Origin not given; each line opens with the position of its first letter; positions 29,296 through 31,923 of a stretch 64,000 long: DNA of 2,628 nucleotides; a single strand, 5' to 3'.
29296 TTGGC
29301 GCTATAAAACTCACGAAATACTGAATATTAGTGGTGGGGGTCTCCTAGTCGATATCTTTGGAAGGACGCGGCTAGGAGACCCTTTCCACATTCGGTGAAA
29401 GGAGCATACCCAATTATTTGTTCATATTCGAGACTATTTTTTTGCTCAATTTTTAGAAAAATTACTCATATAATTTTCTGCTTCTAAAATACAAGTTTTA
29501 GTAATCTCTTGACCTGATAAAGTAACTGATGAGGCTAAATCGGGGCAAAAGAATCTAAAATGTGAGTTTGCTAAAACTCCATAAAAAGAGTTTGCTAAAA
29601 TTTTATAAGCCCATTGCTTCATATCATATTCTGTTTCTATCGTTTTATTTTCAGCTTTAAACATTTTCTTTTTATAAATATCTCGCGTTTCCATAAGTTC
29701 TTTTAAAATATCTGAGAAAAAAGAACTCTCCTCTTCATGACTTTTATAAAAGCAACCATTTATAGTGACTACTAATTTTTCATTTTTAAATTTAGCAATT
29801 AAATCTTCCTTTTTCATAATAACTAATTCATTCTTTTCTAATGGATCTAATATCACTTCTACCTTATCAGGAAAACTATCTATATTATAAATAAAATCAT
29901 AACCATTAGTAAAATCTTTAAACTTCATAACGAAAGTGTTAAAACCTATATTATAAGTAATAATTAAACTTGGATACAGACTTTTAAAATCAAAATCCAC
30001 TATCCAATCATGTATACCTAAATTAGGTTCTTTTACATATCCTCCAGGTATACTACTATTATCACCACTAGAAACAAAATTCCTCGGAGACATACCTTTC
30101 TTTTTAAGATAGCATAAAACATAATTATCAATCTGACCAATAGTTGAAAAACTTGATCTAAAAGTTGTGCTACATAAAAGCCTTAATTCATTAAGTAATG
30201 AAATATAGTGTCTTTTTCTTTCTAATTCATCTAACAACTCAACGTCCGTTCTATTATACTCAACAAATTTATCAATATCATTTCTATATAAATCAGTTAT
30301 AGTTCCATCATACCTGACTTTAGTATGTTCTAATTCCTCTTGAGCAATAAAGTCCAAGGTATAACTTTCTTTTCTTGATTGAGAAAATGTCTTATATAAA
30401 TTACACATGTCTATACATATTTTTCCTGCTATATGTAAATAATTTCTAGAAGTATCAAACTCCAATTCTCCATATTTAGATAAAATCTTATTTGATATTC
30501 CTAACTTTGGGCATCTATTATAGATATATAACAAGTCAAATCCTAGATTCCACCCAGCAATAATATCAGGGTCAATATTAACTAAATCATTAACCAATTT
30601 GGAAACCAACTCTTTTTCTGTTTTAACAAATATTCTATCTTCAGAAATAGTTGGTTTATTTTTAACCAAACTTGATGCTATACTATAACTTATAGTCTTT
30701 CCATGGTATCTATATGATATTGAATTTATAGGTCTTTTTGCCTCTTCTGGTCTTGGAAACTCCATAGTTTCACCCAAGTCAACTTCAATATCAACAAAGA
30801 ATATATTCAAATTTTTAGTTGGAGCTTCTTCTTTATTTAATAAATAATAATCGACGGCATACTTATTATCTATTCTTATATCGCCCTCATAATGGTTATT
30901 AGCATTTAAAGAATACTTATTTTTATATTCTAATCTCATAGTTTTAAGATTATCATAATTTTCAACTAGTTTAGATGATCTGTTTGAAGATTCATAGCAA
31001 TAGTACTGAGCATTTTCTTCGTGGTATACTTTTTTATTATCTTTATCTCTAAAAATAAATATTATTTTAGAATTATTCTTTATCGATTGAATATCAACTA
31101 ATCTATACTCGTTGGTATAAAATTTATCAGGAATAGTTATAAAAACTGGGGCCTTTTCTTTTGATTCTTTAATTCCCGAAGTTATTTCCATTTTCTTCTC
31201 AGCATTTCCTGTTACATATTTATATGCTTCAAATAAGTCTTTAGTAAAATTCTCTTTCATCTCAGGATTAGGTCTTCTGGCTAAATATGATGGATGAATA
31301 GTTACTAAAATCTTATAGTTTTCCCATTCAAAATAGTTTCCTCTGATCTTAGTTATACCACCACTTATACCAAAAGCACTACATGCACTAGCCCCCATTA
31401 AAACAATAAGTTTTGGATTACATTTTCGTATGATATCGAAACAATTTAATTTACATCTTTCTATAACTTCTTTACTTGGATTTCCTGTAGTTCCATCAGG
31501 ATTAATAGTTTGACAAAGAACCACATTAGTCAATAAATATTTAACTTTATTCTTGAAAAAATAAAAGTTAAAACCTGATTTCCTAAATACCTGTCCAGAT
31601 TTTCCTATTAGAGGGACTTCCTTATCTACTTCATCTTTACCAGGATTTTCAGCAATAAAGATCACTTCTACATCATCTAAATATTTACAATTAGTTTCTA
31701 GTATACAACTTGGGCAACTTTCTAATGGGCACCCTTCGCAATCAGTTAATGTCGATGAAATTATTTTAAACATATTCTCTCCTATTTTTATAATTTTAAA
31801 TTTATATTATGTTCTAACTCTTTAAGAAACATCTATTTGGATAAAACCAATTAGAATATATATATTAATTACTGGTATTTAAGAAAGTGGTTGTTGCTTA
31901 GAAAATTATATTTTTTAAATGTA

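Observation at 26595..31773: Family-B DNA polymerase split into two genes by an opposite-strand three-gene cassette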

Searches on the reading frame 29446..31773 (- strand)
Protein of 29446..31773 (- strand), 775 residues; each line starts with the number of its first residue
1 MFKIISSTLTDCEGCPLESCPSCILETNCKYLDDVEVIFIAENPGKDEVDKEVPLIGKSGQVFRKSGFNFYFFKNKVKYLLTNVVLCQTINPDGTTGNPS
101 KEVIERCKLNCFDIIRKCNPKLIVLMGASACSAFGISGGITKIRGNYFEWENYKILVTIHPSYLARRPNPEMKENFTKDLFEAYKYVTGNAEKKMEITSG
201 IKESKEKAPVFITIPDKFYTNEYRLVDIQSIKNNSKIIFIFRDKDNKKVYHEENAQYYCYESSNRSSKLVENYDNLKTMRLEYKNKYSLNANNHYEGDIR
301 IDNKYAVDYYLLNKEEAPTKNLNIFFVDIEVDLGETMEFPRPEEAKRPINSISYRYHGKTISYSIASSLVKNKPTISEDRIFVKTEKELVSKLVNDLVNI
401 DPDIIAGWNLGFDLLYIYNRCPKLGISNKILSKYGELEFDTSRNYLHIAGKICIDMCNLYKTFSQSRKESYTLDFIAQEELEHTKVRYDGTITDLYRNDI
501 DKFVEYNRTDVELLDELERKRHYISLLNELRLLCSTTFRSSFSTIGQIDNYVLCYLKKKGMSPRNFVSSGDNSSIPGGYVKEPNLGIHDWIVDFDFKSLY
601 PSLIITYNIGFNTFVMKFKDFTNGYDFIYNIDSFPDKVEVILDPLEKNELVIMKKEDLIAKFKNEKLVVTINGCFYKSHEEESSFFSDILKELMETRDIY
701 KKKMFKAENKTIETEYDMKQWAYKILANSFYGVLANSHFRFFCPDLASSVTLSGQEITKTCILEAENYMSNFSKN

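Call 3: search_protein_families(library=pfam, proteins=[window:29446-31773:-], max_evalue=0.01)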
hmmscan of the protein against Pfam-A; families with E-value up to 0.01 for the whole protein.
window:29446-31773:- (775 aa): 3 families
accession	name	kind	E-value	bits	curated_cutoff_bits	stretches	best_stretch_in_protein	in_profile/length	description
PF00136.26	DNA_pol_B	-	3.5e-29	102.3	23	1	569-760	36-194/453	DNA polymerase family B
PF03167.25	UDG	-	9.3e-16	58.6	24.3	1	34-180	7-140/141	Uracil DNA glycosylase superfamily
PF20286.3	divDNApol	-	1e-07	31.1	25.7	1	649-758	68-180/705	Divergent Family B DNA polymerase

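Call 4: search_protein_families(library=phrogs, proteins=[window:29446-31773:-], max_evalue=0.01)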
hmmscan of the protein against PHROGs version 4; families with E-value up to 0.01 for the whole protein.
window:29446-31773:- (775 aa): 9 families
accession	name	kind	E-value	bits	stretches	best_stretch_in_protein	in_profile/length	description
phrog_262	-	DNA, RNA and nucleotide metabolism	7.3e-103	346.2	1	232-771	17-564/856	DNA polymerase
phrog_2062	-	DNA, RNA and nucleotide metabolism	6.6e-66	223.9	1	232-716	10-494/502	DNA polymerase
phrog_2927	-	DNA, RNA and nucleotide metabolism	8e-19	68.5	1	646-771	74-202/710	DNA polymerase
phrog_1918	-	DNA, RNA and nucleotide metabolism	9.5e-15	55.5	1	695-772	14-91/382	DNA polymerase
phrog_3011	-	DNA, RNA and nucleotide metabolism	2e-10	41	0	449-526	317-404/576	DNA polymerase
phrog_17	-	DNA, RNA and nucleotide metabolism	2.4e-08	33.4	1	33-513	478-816/1445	DNA polymerase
phrog_1252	-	DNA, RNA and nucleotide metabolism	0.00025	20.7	1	686-755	378-435/663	DNA polymerase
phrog_27191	-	DNA, RNA and nucleotide metabolism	0.00045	20.9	1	716-768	39-91/230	DNA polymerase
phrog_192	-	DNA, RNA and nucleotide metabolism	0.0066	16.8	0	347-477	150-241/397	DNA polymerase exonuclease subunit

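Call 10: search_dna_similar(query=window:29446-31773:-, collection=phages, mode=protein, max_rows=25)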
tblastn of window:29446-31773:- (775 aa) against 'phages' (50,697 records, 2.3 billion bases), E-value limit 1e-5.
Records with a match: 2686; places in all: 2700; records where one place covers at least 80% of the query: 0.
Best place of each record, by identity: <60% 2686.
By first word of the organism name: Escherichia 676; Synechococcus 377; Klebsiella 332; Salmonella 199; Vibrio 135; Aeromonas 92; Shigella 89; Acinetobacter 69; Cyanophage 61; Enterobacter 59; and 73 more.
By host as written in the record: - 471; Escherichia coli 281; Klebsiella pneumoniae 115; Synechococcus 107; Synechococcus sp. 38; Escherichia coli O157:H7 38; Aeromonas salmonicida 38; Salmonella enterica 30; and 592 more.
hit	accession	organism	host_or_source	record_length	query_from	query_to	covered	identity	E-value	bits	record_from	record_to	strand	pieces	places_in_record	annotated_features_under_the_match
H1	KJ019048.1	Synechococcus phage ACG-2014d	-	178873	204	772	73%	27.8%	2e-39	164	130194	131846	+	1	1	DNA polymerase | hypothetical protein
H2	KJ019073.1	Synechococcus phage ACG-2014d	-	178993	204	772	73%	27.8%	2e-39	164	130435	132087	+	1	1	DNA polymerase | hypothetical protein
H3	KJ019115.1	Synechococcus phage ACG-2014d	-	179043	204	772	73%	27.8%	2e-39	164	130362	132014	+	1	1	DNA polymerase | hypothetical protein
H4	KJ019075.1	Synechococcus phage ACG-2014d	-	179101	204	772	73%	27.8%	2e-39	164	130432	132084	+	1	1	DNA polymerase | hypothetical protein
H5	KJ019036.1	Synechococcus phage ACG-2014d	-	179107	204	772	73%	27.8%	2e-39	164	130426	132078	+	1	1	DNA polymerase | hypothetical protein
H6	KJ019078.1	Synechococcus phage ACG-2014d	-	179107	204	772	73%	27.8%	2e-39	164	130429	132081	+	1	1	DNA polymerase | hypothetical protein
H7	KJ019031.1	Synechococcus phage ACG-2014d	-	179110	204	772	73%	27.8%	2e-39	164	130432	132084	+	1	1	DNA polymerase | hypothetical protein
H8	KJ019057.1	Synechococcus phage ACG-2014d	-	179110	204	772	73%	27.8%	2e-39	164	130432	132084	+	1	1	DNA polymerase | hypothetical protein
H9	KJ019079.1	Synechococcus phage ACG-2014d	-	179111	204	772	73%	27.8%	2e-39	164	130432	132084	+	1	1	DNA polymerase | hypothetical protein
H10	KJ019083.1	Synechococcus phage ACG-2014d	-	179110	204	772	73%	27.8%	2e-39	164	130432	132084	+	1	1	DNA polymerase | hypothetical protein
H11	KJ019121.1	Synechococcus phage ACG-2014d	-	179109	204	772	73%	27.8%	2e-39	164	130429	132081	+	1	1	DNA polymerase | hypothetical protein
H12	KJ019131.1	Synechococcus phage ACG-2014d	-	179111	204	772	73%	27.8%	2e-39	164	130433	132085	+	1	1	DNA polymerase | hypothetical protein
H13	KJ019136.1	Synechococcus phage ACG-2014d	-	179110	204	772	73%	27.8%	2e-39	164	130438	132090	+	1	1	DNA polymerase | hypothetical protein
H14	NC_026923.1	Synechococcus phage ACG-2014d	-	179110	204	772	73%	27.8%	2e-39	164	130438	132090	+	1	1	DNA polymerase | hypothetical protein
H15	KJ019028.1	Synechococcus phage ACG-2014d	-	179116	204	772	73%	27.8%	2e-39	164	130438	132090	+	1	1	DNA polymerase | hypothetical protein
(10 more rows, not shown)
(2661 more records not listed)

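Call 15: find_homologous_proteins(query=window:29446-31773:-, max_evalue=1e-10)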
Query window:29446-31773:- (775 aa): 366 proteins with E <= 1e-10 among 7869 candidates; the best 120 are listed.
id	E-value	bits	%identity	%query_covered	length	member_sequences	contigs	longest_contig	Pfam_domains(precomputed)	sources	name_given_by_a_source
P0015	0.0e+0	1769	100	100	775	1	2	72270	PF03167.26,PF00136.27,PF20286.4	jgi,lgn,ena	-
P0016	0.0e+0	1065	61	99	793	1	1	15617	PF03167.26,PF00136.27,PF03104.26,PF20286.4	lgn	-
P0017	0.0e+0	1058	62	99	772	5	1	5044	PF03167.26,PF00136.27,PF20286.4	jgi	jgi:uracil-DNA glycosylase family 4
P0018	0.0e+0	1033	62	96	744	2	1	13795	PF03167.26,PF00136.27,PF03104.26,PF20286.4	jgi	jgi:uracil-DNA glycosylase family 4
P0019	1.6e-224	766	48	99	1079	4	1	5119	PF03167.26,PF00136.27,PF03104.26,PF20286.4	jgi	-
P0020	1.5e-221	756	47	100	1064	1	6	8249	PF03167.26,PF00136.27,PF03104.26,PF20286.4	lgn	-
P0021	2.3e-221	755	48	99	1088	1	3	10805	PF03167.26,PF00136.27,PF03104.26,PF20286.4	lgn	-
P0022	6.3e-220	750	46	99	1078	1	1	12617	PF03167.26,PF00136.27,PF03104.26,PF20286.4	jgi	jgi:uracil-DNA glycosylase family 4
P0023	6.7e-218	744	46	99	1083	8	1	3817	PF03167.26,PF00136.27,PF10108.16,PF03104.26,PF20286.4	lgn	-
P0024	1.1e-217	743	48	99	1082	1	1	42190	PF03167.26,PF00136.27,PF03104.26,PF20286.4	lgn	-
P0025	1.4e-217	743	48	99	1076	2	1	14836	PF03167.26,PF00136.27,PF10108.16,PF03104.26,PF20286.4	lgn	-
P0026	1.4e-217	743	47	99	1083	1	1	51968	PF03167.26,PF00136.27,PF10108.16,PF03104.26,PF20286.4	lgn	-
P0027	2.0e-217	742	48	99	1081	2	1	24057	PF03167.26,PF00136.27,PF03104.26,PF20286.4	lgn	-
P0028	9.9e-217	740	45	99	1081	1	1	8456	PF03167.26,PF00136.27,PF03104.26,PF20286.4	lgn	-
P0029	1.6e-216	739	47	99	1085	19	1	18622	PF03167.26,PF00136.27,PF03104.26,PF20286.4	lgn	-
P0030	4.4e-216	738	45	99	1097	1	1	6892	PF03167.26,PF00136.27,PF03104.26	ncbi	-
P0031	7.7e-216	737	46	99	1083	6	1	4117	PF03167.26,PF00136.27,PF03104.26,PF20286.4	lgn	-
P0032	9.5e-216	737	47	99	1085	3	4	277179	PF03167.26,PF00136.27,PF03104.26,PF20286.4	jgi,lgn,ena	-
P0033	1.9e-215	736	46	99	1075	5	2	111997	PF03167.26,PF00136.27,PF03104.26,PF20286.4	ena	-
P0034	3.3e-215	735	47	99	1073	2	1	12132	PF03167.26,PF00136.27,PF03104.26,PF20286.4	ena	-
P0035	1.1e-214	733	49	99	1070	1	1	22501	PF03167.26,PF00136.27,PF03104.26,PF20286.4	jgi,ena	-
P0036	1.2e-214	733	46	99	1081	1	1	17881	PF03167.26,PF00136.27,PF03104.26,PF20286.4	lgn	-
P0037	1.2e-214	733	46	99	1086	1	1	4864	PF03167.26,PF00136.27,PF03104.26,PF20286.4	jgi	-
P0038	1.5e-214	733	46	100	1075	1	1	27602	PF03167.26,PF00136.27,PF03104.26,PF20286.4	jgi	jgi:uracil-DNA glycosylase family 4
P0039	6.0e-214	731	46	99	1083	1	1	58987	PF03167.26,PF00136.27,PF03104.26,PF20286.4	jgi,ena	-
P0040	1.1e-213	730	46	99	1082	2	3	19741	PF03167.26,PF00136.27,PF10108.16,PF03104.26,PF20286.4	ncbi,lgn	-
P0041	1.2e-213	730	46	100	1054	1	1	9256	PF03167.26,PF00136.27,PF03104.26,PF20286.4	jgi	-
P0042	1.6e-213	729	45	99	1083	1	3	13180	PF03167.26,PF00136.27,PF03104.26,PF20286.4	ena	-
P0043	2.5e-213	729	46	99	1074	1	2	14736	PF03167.26,PF00136.27,PF03104.26,PF20286.4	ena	-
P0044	3.0e-213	728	45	99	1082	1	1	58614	PF03167.26,PF00136.27,PF10108.16,PF03104.26,PF20286.4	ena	-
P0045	3.0e-213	728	47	98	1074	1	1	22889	PF03167.26,PF00136.27,PF03104.26,PF20286.4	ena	-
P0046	7.5e-213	727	46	100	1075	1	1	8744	PF03167.26,PF00136.27,PF03104.26,PF20286.4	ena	-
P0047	8.4e-213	727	45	99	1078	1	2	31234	PF03167.26,PF00136.27,PF03104.26,PF20286.4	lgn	-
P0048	1.9e-212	726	47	100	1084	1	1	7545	PF03167.26,PF00136.27,PF03104.26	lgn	-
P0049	2.5e-212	725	46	100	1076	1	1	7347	PF03167.26,PF00136.27,PF03104.26,PF20286.4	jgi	-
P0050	3.6e-212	725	47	99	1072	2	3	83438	PF03167.26,PF00136.27,PF03104.26,PF20286.4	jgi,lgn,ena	-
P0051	3.9e-212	725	47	99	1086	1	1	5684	PF03167.26,PF00136.27,PF03104.26,PF20286.4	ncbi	-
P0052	4.6e-212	724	45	99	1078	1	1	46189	PF03167.26,PF00136.27,PF03104.26,PF20286.4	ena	-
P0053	5.6e-212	724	46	99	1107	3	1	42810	PF03167.26,PF00136.27,PF03104.26,PF20286.4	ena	-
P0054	1.5e-211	723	46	100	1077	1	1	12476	PF03167.26,PF00136.27,PF03104.26,PF20286.4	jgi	jgi:uracil-DNA glycosylase family 4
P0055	2.8e-211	722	48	99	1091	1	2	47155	PF03167.26,PF00136.27,PF10108.16,PF03104.26,PF20286.4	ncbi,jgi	-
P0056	3.5e-211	721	45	99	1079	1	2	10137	PF03167.26,PF00136.27,PF03104.26,PF20286.4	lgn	-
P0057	4.3e-211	721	46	99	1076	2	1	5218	PF03167.26,PF00136.27,PF03104.26,PF20286.4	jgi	-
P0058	6.9e-211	721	45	99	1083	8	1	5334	PF03167.26,PF00136.27,PF03104.26,PF20286.4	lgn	-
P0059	8.2e-211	720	46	99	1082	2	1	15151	PF03167.26,PF00136.27,PF03104.26,PF20286.4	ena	-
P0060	8.6e-211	720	47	99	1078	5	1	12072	PF03167.26,PF00136.27,PF03104.26,PF20286.4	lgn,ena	-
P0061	1.0e-210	720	46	99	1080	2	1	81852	PF03167.26,PF00136.27,PF10108.16,PF03104.26,PF20286.4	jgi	-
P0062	2.0e-210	719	45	100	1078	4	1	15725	PF03167.26,PF00136.27,PF03104.26,PF20286.4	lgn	-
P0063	2.3e-210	719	46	99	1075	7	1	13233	PF03167.26,PF00136.27,PF03104.26,PF20286.4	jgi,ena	-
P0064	3.4e-210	718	45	99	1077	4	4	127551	PF03167.26,PF00136.27,PF03104.26,PF20286.4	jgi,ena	-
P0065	3.9e-210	718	46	99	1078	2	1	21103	PF03167.26,PF00136.27,PF10108.16,PF03104.26,PF20286.4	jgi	jgi:uracil-DNA glycosylase family 4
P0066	1.6e-209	716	45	99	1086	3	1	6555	PF03167.26,PF00136.27,PF03104.26,PF20286.4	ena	-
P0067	3.6e-209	715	45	99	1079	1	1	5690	PF03167.26,PF00136.27,PF03104.26,PF20286.4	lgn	-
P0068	5.5e-209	714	45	100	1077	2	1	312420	PF03167.26,PF00136.27,PF03104.26,PF20286.4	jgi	-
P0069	5.5e-209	714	46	99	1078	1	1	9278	PF03167.26,PF00136.27,PF03104.26,PF20286.4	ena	-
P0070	7.2e-209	714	45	99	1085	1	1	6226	PF03167.26,PF00136.27,PF03104.26,PF20286.4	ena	-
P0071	8.8e-209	714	44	99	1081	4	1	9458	PF03167.26,PF00136.27,PF03104.26,PF20286.4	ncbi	-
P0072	1.1e-208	713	45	99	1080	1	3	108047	PF03167.26,PF00136.27,PF03104.26,PF20286.4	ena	-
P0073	1.4e-208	713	46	99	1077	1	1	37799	PF03167.26,PF00136.27,PF03104.26,PF20286.4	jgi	-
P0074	2.0e-208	712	45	99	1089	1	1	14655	PF03167.26,PF00136.27,PF03104.26,PF20286.4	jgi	jgi:uracil-DNA glycosylase family 4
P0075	2.0e-208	712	46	99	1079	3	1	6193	PF03167.26,PF00136.27,PF03104.26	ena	-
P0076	2.3e-208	712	46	99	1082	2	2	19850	PF03167.26,PF00136.27,PF03104.26,PF20286.4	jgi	jgi:uracil-DNA glycosylase family 4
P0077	4.8e-208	711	45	99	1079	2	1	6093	PF03167.26,PF00136.27,PF03104.26,PF20286.4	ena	-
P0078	5.7e-208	711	46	99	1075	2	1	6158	PF03167.26,PF00136.27,PF03104.26,PF20286.4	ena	-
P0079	1.0e-207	710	45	99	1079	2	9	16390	PF03167.26,PF00136.27,PF10108.16,PF03104.26,PF20286.4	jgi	jgi:uracil-DNA glycosylase family 4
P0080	1.2e-207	710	46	99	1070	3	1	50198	PF03167.26,PF00136.27,PF03104.26,PF20286.4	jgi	jgi:uracil-DNA glycosylase family 4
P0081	1.5e-207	710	45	99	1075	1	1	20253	PF03167.26,PF00136.27,PF03104.26,PF20286.4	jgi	jgi:uracil-DNA glycosylase family 4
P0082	2.1e-207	709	44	99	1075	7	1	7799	PF03167.26,PF00136.27,PF03104.26,PF20286.4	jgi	-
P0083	2.3e-207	709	46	99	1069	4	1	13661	PF03167.26,PF00136.27,PF03104.26,PF20286.4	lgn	-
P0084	2.9e-207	709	45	99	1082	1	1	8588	PF03167.26,PF00136.27,PF03104.26,PF20286.4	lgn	-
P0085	3.6e-207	708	46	99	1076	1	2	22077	PF03167.26,PF00136.27,PF03104.26,PF20286.4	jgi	-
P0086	5.6e-207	708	45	99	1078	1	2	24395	PF03167.26,PF00136.27,PF03104.26,PF20286.4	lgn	-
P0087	6.1e-207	707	45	99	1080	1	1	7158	PF03167.26,PF00136.27,PF03104.26,PF20286.4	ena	-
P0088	6.7e-207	707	45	99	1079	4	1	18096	PF03167.26,PF00136.27,PF03104.26,PF20286.4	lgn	-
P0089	6.9e-207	707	45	99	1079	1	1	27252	PF03167.26,PF00136.27,PF03104.26,PF20286.4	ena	-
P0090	7.5e-207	707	47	98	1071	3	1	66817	PF03167.26,PF00136.27,PF03104.26,PF20286.4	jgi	jgi:uracil-DNA glycosylase family 4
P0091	7.7e-207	707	44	99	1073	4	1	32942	PF03167.26,PF00136.27,PF03104.26,PF20286.4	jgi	-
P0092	7.8e-207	707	46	99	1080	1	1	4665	PF03167.26,PF00136.27,PF03104.26,PF20286.4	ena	-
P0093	1.0e-206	707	45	99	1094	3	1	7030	PF03167.26,PF00136.27,PF03104.26,PF20286.4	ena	-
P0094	1.4e-206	706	45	99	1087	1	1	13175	PF03167.26,PF00136.27,PF03104.26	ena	-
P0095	1.4e-206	706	45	99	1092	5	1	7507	PF03167.26,PF00136.27,PF03104.26,PF20286.4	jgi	jgi:uracil-DNA glycosylase family 4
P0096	1.5e-206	706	44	99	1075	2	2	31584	PF03167.26,PF00136.27,PF03104.26,PF20286.4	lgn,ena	-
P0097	1.5e-206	706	45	99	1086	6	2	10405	PF03167.26,PF00136.27,PF03104.26,PF20286.4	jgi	-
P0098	1.5e-206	706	45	99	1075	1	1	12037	PF03167.26,PF00136.27,PF03104.26,PF20286.4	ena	-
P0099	1.7e-206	706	45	99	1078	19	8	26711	PF03167.26,PF00136.27,PF10108.16,PF03104.26,PF20286.4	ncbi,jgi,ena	jgi:uracil-DNA glycosylase family 4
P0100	1.7e-206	706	45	99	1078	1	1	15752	PF03167.26,PF00136.27,PF03104.26,PF20286.4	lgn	-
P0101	2.5e-206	705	46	99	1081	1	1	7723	PF03167.26,PF00136.27,PF03104.26,PF20286.4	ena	-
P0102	2.8e-206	705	45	99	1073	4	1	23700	PF03167.26,PF00136.27,PF03104.26,PF20286.4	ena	-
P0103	3.5e-206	705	46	99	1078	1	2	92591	PF03167.26,PF00136.27,PF03104.26,PF20286.4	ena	-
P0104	4.3e-206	705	44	99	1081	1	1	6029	PF03167.26,PF00136.27,PF03104.26,PF20286.4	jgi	jgi:uracil-DNA glycosylase family 4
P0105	4.7e-206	705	45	99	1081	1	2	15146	PF03167.26,PF00136.27,PF03104.26,PF20286.4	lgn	-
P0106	4.9e-206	704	46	99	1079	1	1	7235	PF03167.26,PF00136.27,PF03104.26,PF20286.4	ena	-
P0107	6.2e-206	704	45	99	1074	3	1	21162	PF03167.26,PF00136.27,PF03104.26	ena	-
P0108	6.6e-206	704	45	99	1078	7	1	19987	PF03167.26,PF00136.27,PF10108.16,PF03104.26,PF20286.4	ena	-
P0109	6.7e-206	704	45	99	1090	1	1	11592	PF03167.26,PF00136.27,PF03104.26,PF20286.4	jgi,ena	-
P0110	1.1e-205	703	44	100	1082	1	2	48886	PF03167.26,PF00136.27,PF03104.26,PF20286.4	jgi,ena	-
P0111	1.5e-205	703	45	99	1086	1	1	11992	PF03167.26,PF00136.27,PF03104.26,PF20286.4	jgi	jgi:uracil-DNA glycosylase family 4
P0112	1.5e-205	703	44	99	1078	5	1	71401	PF03167.26,PF00136.27,PF03104.26,PF20286.4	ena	-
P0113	1.7e-205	703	45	99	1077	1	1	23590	PF03167.26,PF00136.27,PF10108.16,PF03104.26,PF20286.4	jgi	-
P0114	3.2e-205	702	44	99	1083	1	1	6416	PF03167.26,PF00136.27,PF03104.26,PF20286.4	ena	-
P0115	4.3e-205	701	45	99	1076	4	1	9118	PF03167.26,PF00136.27,PF03104.26,PF20286.4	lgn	-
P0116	5.6e-205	701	44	99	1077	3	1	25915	PF03167.26,PF00136.27,PF03104.26,PF20286.4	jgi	-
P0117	6.0e-205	701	45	97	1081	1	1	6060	PF03167.26,PF00136.27,PF03104.26,PF20286.4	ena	-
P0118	6.4e-205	701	44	99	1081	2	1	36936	PF03167.26,PF00136.27,PF03104.26,PF20286.4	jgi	jgi:uracil-DNA glycosylase family 4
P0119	6.4e-205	701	46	100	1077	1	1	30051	PF03167.26,PF00136.27,PF03104.26,PF20286.4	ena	-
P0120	7.2e-205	701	45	99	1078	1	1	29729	PF03167.26,PF00136.27,PF03104.26,PF20286.4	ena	-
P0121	7.6e-205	701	45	99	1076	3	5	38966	PF03167.26,PF00136.27,PF03104.26,PF20286.4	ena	-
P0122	8.4e-205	700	46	99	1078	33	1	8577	PF03167.26,PF00136.27,PF03104.26,PF20286.4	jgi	-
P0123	8.5e-205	700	45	99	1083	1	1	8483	PF03167.26,PF00136.27,PF03104.26,PF20286.4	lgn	-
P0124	8.5e-205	700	44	99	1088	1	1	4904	PF03167.26,PF00136.27,PF03104.26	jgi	-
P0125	1.2e-204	700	45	99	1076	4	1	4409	PF03167.26,PF00136.27,PF03104.26,PF20286.4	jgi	-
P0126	1.2e-204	700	45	99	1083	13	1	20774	PF03167.26,PF00136.27,PF03104.26,PF20286.4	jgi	jgi:uracil-DNA glycosylase family 4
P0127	1.6e-204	699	44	99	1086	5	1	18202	PF03167.26,PF00136.27,PF03104.26,PF20286.4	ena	-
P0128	1.6e-204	699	44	99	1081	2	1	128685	PF03167.26,PF00136.27,PF03104.26,PF20286.4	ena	-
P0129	2.2e-204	699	47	96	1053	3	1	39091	PF03167.26,PF00136.27,PF03104.26,PF20286.4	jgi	-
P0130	2.5e-204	699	45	99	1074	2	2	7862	PF03167.26,PF00136.27,PF03104.26,PF20286.4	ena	-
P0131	2.7e-204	699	45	97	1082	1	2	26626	PF03167.26,PF00136.27,PF03104.26,PF20286.4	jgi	jgi:uracil-DNA glycosylase family 4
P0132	2.7e-204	699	44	99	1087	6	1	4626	PF03167.26,PF00136.27,PF03104.26,PF20286.4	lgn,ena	-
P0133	2.9e-204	699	46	99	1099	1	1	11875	PF03167.26,PF00136.27,PF03104.26,PF20286.4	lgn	-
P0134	3.2e-204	698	46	99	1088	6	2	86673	PF03167.26,PF00136.27,PF03104.26,PF20286.4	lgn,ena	-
